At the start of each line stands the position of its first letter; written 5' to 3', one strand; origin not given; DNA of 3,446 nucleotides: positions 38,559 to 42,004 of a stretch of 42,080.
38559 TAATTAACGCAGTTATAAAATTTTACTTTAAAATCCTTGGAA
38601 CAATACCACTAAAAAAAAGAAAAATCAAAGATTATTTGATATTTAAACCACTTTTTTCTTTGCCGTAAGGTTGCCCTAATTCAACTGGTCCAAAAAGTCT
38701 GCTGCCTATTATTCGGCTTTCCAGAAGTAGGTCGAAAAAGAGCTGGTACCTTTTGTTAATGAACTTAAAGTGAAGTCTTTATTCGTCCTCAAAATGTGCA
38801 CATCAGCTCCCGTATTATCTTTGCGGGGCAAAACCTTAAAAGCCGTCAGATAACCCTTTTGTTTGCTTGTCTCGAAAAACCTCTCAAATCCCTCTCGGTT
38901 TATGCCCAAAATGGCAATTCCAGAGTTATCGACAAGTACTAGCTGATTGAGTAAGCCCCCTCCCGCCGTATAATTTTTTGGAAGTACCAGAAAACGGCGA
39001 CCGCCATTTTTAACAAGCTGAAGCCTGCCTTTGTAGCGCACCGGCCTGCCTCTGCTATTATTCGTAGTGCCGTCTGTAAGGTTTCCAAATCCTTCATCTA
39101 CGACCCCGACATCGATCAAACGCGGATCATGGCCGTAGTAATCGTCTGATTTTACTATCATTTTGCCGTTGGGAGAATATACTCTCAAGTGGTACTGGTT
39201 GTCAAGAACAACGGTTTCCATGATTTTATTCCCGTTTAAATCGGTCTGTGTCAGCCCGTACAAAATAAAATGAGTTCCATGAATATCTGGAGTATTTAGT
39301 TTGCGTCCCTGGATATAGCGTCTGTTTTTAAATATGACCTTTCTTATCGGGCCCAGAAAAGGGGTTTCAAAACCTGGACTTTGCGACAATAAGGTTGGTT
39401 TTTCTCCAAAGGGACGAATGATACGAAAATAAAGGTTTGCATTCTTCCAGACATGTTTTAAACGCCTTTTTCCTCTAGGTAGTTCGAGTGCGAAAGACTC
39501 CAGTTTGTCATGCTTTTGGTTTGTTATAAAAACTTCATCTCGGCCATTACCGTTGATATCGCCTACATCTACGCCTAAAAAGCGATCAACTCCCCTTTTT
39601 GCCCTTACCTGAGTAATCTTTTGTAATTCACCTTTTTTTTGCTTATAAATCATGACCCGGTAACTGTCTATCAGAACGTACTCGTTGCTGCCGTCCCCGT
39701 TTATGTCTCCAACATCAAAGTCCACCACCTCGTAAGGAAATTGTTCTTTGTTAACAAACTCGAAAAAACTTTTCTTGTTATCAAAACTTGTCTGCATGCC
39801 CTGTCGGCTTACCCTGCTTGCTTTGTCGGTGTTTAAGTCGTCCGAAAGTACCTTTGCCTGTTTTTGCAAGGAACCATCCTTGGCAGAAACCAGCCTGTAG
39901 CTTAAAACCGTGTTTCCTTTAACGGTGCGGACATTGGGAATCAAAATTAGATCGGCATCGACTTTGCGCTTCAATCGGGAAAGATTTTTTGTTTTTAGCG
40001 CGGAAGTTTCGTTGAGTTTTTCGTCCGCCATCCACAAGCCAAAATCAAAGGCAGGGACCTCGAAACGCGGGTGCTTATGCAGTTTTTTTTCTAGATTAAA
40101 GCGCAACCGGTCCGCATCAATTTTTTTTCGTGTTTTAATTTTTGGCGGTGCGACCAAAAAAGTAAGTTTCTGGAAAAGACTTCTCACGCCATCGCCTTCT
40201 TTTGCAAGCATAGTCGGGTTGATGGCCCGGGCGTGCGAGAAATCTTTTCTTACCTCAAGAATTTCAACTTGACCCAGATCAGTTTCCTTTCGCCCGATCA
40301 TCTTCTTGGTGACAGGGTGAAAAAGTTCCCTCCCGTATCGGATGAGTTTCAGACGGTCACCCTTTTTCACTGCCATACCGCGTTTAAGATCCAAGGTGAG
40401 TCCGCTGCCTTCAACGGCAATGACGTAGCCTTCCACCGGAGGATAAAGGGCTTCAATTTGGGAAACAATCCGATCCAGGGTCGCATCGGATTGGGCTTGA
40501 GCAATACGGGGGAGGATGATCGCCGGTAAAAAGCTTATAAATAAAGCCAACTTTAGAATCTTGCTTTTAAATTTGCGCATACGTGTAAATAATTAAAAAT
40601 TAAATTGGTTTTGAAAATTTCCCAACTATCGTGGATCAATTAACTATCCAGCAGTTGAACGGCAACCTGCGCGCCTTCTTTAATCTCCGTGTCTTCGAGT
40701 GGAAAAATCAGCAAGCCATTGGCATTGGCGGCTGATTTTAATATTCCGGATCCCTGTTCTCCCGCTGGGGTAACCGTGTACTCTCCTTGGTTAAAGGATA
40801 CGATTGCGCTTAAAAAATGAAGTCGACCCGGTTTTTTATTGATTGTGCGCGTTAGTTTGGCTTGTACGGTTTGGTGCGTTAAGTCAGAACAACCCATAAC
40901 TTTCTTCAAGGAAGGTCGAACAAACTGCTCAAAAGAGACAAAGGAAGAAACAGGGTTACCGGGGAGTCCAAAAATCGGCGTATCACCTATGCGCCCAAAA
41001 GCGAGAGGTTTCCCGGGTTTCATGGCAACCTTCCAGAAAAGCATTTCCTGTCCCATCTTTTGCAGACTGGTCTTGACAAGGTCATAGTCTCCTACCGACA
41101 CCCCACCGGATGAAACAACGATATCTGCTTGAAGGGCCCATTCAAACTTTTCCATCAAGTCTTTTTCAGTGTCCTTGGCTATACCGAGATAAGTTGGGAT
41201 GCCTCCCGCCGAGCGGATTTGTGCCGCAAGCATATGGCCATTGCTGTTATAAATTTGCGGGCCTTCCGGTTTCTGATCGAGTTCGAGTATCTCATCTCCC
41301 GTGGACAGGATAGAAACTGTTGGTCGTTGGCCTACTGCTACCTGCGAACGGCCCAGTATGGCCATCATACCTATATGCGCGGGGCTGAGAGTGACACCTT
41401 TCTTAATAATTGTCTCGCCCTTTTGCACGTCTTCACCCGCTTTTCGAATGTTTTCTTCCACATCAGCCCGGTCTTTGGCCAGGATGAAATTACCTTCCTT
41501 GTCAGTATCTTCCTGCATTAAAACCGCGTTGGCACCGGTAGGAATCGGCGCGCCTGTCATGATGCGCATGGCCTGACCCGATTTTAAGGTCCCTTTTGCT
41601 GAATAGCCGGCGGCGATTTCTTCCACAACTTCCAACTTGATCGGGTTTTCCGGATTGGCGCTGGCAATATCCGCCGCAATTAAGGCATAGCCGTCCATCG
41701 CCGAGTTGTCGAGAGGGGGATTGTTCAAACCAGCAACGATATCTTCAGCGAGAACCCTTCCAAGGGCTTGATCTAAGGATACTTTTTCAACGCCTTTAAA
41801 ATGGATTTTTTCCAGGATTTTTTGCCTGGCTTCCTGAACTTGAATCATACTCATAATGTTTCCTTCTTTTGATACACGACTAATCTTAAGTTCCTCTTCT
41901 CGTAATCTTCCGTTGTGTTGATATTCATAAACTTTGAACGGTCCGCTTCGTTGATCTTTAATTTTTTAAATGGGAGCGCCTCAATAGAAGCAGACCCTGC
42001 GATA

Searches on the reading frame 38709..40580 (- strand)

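Call 18: search_protein_families(library=pfam, proteins=[window:38709-40580:-], max_evalue=0.00001)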
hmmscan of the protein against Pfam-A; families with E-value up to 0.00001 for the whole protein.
window:38709-40580:- (623 aa): 1 family
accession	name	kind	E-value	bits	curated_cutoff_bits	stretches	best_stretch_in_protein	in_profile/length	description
PF13517.12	FG-GAP_3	-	3.3e-09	37.6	26.9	1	292-351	1-60/61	FG-GAP-like repeat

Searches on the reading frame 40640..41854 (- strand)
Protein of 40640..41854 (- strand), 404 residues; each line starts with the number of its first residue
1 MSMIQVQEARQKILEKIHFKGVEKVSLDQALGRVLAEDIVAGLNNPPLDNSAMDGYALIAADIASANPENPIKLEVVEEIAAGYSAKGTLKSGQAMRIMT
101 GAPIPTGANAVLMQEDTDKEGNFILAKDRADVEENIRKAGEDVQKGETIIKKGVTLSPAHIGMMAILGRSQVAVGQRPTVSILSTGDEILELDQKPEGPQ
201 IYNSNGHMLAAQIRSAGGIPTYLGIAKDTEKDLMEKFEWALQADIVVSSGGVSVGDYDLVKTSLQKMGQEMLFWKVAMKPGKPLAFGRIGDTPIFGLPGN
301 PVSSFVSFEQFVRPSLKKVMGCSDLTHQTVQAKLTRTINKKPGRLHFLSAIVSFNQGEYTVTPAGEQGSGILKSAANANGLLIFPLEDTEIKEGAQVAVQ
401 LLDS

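Call 18: search_protein_families(library=pfam, proteins=[window:40640-41854:-], max_evalue=0.00001)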
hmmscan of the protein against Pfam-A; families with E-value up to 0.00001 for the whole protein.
window:40640-41854:- (404 aa): 3 families
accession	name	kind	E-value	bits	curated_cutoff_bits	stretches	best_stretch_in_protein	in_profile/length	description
PF03453.22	MoeA_N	-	8.1e-50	169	30.8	1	4-168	1-160/160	MoeA N-terminal region (domain I and II)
PF00994.29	MoCF_biosynth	-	6.9e-33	113.8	26.6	1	182-318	2-144/144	Probable molybdopterin binding domain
PF03454.20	MoeA_C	-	2.3e-18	66.6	22.1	1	331-402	1-72/72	MoeA C-terminal region (domain IV)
